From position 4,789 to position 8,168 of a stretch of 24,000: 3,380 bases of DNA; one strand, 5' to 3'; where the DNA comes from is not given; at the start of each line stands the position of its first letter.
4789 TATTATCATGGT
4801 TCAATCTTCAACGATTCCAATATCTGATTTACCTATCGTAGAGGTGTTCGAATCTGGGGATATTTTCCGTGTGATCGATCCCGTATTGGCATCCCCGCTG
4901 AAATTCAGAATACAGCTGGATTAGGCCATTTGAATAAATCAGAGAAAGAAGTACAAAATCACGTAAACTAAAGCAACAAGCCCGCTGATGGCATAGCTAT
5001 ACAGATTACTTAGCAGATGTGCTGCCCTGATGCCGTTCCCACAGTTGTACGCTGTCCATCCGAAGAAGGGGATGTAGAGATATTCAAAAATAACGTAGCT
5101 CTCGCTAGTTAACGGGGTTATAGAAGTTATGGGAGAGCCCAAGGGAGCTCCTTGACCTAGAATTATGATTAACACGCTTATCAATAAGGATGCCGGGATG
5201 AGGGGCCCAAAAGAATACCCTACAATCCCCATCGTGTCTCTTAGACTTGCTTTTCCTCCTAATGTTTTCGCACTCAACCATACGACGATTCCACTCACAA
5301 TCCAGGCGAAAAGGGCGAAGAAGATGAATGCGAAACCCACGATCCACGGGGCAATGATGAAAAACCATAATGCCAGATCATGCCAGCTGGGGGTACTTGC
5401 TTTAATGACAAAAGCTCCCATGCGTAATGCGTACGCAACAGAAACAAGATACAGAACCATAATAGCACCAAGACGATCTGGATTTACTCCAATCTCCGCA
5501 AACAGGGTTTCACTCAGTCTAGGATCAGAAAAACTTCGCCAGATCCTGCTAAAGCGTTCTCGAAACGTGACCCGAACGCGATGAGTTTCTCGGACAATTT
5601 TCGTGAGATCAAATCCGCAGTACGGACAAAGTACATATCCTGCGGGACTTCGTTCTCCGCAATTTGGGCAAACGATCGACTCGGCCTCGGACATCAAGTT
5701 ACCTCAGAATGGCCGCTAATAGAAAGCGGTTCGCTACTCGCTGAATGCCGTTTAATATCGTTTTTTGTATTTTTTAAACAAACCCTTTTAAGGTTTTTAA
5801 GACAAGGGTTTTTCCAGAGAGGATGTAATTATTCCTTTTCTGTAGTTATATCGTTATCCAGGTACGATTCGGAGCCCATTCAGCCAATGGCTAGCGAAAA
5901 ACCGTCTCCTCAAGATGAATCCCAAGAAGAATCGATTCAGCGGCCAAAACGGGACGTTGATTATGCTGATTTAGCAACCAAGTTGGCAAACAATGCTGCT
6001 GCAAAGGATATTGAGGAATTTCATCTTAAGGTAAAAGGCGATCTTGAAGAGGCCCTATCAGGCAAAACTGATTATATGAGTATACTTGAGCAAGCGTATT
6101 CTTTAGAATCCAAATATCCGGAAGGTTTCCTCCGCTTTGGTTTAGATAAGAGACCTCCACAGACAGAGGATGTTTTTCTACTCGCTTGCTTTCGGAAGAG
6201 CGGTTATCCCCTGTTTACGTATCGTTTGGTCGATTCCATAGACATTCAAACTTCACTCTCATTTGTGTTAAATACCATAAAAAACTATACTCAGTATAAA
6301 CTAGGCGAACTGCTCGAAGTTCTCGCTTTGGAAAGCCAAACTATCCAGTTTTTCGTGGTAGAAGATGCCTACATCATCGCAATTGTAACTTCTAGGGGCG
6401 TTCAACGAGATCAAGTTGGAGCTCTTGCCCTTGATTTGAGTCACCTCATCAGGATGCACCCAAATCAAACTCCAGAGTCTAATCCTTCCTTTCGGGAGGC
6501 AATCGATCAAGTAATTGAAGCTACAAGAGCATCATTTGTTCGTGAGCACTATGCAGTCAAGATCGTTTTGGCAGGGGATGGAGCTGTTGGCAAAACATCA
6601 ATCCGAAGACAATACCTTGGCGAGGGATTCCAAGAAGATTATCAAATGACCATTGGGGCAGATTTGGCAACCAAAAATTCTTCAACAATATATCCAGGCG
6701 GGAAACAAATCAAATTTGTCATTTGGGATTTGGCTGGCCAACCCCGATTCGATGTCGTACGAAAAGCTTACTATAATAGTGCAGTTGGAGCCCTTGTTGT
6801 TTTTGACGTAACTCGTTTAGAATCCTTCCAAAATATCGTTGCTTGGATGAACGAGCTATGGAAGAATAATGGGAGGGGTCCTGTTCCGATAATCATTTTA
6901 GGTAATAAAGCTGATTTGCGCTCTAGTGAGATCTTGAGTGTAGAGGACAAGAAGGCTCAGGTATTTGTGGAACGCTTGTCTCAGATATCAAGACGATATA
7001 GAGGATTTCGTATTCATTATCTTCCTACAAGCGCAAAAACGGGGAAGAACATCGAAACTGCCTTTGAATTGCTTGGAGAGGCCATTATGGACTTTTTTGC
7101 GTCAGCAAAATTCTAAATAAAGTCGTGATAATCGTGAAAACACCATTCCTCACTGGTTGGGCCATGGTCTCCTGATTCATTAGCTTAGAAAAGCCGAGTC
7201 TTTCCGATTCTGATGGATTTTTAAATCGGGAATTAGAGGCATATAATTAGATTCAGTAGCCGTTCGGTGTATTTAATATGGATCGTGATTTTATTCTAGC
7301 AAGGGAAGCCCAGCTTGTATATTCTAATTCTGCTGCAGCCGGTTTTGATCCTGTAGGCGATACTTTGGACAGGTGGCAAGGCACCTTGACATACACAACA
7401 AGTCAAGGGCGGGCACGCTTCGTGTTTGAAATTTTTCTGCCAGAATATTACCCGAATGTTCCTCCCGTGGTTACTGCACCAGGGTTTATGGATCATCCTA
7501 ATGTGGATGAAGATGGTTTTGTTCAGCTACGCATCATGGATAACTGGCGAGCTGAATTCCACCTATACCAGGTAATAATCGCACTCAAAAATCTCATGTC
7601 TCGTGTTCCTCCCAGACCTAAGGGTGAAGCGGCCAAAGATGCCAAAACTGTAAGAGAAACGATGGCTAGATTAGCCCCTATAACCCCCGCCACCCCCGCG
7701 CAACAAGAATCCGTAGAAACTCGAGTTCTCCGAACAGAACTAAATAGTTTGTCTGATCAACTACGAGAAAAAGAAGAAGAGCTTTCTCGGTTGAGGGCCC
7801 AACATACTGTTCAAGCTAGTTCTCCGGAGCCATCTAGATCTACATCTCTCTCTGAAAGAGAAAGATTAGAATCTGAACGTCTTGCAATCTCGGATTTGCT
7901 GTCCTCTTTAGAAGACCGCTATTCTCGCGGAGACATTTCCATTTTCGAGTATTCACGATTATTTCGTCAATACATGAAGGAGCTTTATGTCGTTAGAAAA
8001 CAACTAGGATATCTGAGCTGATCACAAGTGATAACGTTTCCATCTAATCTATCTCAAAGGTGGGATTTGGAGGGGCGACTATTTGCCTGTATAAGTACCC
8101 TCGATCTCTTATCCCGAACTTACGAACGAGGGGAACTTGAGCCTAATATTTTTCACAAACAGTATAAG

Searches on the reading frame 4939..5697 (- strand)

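Call 5: search_protein_families(library=pfam, proteins=[window:4939-5697:-], max_evalue=1)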
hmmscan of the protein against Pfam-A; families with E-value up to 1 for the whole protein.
window:4939-5697:- (252 aa): 16 families
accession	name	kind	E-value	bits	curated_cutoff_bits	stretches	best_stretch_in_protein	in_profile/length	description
PF04893.22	Yip1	-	1.1e-11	45.4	28.6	1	65-250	10-172/173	Yip1 domain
PF13240.11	Zn_Ribbon_1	-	0.00028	21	25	1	10-31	2-23/23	zinc-ribbon domain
PF24463.1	DUF7577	-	0.00054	20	28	1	6-28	1-23/27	Domain of unknown function (DUF7577)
PF13248.11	Zn_ribbon_3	-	0.0011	18.9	27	1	8-30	3-25/26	zinc-ribbon domain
PF12773.13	DZR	-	0.0012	19.4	27.3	1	10-28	27-45/45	Double zinc ribbon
PF10571.15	UPF0547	-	0.0092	16.5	29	1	10-30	3-23/26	Uncharacterised protein family UPF0547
PF23146.2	Zf_IFT144_1st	-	0.037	14.3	27.5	1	24-31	7-14/25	IFT144, first zinc finger domain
PF17032.10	Zn_ribbon_15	-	0.04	15.1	28.9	1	4-28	49-73/73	zinc-ribbon family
PF24460.1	DUF7575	-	0.058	13.2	28.5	0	6-15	2-11/28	Domain of unknown function (DUF7575)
PF09723.15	Zn_ribbon_8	-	0.06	13.8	34.4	0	2-15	21-34/41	Zinc ribbon domain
PF08271.17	Zn_Ribbon_TF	-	0.094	12.7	29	1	9-28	2-26/43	TFIIB zinc-binding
PF14690.11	Zn_ribbon_ISL3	-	0.12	13.2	25.5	0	23-42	4-22/47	zinc-finger of transposase IS204/IS1001/IS1096/IS1165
PF18912.6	DZR_2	-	0.13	12.6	27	1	10-34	10-34/56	Double zinc ribbon domain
PF01783.29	Ribosomal_L32p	-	0.38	11.4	21.3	1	9-29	28-47/56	Ribosomal L32p protein family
PF04981.18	NMD3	-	0.4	10.6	24.9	1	10-45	1-37/243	NMD3 family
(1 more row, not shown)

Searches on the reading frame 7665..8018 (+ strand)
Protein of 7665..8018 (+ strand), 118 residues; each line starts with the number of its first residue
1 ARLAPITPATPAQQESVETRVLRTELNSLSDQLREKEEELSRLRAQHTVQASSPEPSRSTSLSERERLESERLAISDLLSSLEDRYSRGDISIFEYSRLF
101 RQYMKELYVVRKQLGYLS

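Call 79: search_solved_structures(query=A8, max_evalue=10, show_alignments=2)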
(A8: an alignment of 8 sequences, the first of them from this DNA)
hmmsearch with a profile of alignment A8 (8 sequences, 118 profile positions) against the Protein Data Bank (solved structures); distinct sequences matched with E-value up to 10: 9.
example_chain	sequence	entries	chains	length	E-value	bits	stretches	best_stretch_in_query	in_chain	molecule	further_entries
7d2g_A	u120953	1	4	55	0.059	16.9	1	18-47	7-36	Liprin-alpha-2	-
7d2h_A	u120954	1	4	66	0.067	16.7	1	18-47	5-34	Liprin-alpha-2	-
7muc_AF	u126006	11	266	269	0.11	16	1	4-66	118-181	DotF | IcmG (DotF)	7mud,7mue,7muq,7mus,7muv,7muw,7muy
8whn_A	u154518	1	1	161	0.15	15.6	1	26-108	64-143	Ribophorin 1 superfamily protein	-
7eqc_J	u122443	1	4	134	0.21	15.1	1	13-44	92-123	Kinesin-like protein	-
4lin_A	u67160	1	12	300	0.69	13.4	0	10-57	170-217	Tail needle protein gp26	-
7wu7_2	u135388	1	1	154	0.96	13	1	19-56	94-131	Prefoldin subunit 2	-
9tls_A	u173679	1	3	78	1.2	12.6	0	19-83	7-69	Sc-apCC-2-KLHL20-3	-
9tlt_A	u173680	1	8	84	5.3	10.6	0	19-86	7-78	Sc-apCC-2-KLHL20-4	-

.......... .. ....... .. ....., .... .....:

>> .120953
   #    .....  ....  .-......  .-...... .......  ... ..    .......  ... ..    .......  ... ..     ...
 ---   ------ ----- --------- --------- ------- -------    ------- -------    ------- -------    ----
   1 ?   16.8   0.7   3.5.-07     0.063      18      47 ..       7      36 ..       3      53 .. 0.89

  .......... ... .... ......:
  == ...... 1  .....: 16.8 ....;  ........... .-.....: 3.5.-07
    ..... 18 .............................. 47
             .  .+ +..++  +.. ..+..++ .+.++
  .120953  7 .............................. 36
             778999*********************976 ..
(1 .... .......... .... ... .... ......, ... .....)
